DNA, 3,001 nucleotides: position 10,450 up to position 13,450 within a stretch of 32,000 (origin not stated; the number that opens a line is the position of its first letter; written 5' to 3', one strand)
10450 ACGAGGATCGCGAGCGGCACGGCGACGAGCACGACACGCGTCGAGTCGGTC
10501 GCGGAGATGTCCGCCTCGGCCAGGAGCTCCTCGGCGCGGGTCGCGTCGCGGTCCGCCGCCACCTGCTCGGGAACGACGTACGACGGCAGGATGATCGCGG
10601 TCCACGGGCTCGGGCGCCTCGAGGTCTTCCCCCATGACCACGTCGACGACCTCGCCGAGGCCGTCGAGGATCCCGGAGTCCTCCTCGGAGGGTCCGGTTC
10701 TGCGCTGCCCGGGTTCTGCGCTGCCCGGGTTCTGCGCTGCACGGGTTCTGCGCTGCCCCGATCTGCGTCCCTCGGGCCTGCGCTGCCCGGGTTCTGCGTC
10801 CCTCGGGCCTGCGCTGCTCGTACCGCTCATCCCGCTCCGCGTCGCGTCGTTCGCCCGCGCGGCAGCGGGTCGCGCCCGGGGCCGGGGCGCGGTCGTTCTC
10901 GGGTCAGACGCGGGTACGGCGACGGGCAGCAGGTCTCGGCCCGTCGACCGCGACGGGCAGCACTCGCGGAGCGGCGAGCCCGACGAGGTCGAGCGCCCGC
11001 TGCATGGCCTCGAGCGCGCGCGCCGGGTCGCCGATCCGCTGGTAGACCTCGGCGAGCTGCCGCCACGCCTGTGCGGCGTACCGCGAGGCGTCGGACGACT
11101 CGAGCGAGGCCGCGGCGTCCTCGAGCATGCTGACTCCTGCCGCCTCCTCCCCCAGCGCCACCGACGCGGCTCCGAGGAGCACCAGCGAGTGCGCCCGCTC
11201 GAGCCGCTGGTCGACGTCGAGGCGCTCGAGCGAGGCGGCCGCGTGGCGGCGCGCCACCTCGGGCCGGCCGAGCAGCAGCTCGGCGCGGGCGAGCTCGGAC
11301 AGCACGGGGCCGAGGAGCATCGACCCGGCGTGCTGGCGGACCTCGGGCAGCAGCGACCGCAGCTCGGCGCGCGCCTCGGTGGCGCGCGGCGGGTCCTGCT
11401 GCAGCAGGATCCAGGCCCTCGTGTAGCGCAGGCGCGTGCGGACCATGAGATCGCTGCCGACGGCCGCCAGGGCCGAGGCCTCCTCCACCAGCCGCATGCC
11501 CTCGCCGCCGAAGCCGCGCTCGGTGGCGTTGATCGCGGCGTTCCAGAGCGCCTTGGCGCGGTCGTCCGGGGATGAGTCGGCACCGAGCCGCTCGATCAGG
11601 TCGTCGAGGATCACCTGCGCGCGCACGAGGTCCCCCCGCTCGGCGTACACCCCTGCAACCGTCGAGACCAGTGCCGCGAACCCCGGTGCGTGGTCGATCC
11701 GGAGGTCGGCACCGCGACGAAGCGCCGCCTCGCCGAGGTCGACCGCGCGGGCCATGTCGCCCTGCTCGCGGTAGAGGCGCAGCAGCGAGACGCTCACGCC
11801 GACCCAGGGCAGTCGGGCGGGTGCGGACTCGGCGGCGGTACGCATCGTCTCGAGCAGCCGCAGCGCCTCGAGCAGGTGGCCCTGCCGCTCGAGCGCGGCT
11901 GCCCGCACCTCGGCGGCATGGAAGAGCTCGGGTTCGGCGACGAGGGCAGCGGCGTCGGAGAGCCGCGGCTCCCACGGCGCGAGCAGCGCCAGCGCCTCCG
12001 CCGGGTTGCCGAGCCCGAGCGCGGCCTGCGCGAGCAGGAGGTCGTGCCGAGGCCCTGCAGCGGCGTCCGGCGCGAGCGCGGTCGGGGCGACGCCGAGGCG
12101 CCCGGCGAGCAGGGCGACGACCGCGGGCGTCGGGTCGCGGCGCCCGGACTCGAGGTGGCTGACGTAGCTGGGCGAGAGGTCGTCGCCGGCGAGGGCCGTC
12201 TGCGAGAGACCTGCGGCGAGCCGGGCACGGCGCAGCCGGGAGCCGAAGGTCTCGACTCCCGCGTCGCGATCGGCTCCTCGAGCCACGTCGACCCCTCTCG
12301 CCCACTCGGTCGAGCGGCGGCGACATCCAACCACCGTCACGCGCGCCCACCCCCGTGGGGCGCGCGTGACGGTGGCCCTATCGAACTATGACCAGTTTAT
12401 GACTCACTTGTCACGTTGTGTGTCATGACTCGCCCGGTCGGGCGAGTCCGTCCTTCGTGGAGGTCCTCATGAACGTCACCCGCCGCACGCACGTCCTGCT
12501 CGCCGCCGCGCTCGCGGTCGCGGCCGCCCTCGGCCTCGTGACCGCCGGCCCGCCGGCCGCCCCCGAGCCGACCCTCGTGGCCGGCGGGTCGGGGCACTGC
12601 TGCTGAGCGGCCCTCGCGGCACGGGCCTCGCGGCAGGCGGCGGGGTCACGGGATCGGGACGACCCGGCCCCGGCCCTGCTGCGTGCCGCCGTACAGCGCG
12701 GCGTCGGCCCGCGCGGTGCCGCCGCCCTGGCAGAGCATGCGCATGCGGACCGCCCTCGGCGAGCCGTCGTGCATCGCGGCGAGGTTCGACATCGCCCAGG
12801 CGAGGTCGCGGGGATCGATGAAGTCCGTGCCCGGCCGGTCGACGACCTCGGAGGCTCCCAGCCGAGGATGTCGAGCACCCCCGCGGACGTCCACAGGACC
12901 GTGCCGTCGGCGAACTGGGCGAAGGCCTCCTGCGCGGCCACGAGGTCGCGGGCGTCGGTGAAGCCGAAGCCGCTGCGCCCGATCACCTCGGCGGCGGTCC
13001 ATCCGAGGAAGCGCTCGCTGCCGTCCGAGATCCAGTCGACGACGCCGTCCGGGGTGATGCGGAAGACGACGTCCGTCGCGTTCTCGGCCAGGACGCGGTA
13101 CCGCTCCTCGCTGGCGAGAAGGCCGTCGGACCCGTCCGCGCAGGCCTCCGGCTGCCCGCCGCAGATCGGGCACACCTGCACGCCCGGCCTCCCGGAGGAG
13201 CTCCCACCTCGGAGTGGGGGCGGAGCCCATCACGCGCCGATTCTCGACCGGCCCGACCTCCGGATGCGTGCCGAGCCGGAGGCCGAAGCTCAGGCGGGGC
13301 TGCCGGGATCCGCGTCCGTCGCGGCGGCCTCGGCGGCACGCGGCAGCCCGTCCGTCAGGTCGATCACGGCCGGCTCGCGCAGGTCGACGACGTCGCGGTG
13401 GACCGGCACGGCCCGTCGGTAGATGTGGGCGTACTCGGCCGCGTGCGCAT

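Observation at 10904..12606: HTH-TPR regulator divergently paired with a 45-aa secreted peptide ending GGSGHCC: RRNPP-like peptide-signalling architecture in a high-GC actinobacterium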

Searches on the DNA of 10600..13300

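Call 63: search_rna_families(source=window, start=10600, end=13300, threshold=evalue, max_evalue=1)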
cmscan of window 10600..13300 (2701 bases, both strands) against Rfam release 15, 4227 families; matches with E-value up to 1: 1.
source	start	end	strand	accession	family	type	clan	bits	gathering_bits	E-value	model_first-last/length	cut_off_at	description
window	12330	12376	+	RF03868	mir-H2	Gene; miRNA;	-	34.1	92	0.0029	1-77/77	no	mir-H2 microRNA precursor family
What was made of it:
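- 12331..12375 (-): Conserved GC-rich stem-loop (18-nt perfect arms, 9-nt loop). It is probably the 5' end of the regulator mRNA rather than an operator. No credible Rfam family (call 63).
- Tried and rejected: Rfam on 10600-13300 gave only a sub-threshold viral miRNA hairpin hit on the palindrome, which I dismissed (call 63).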
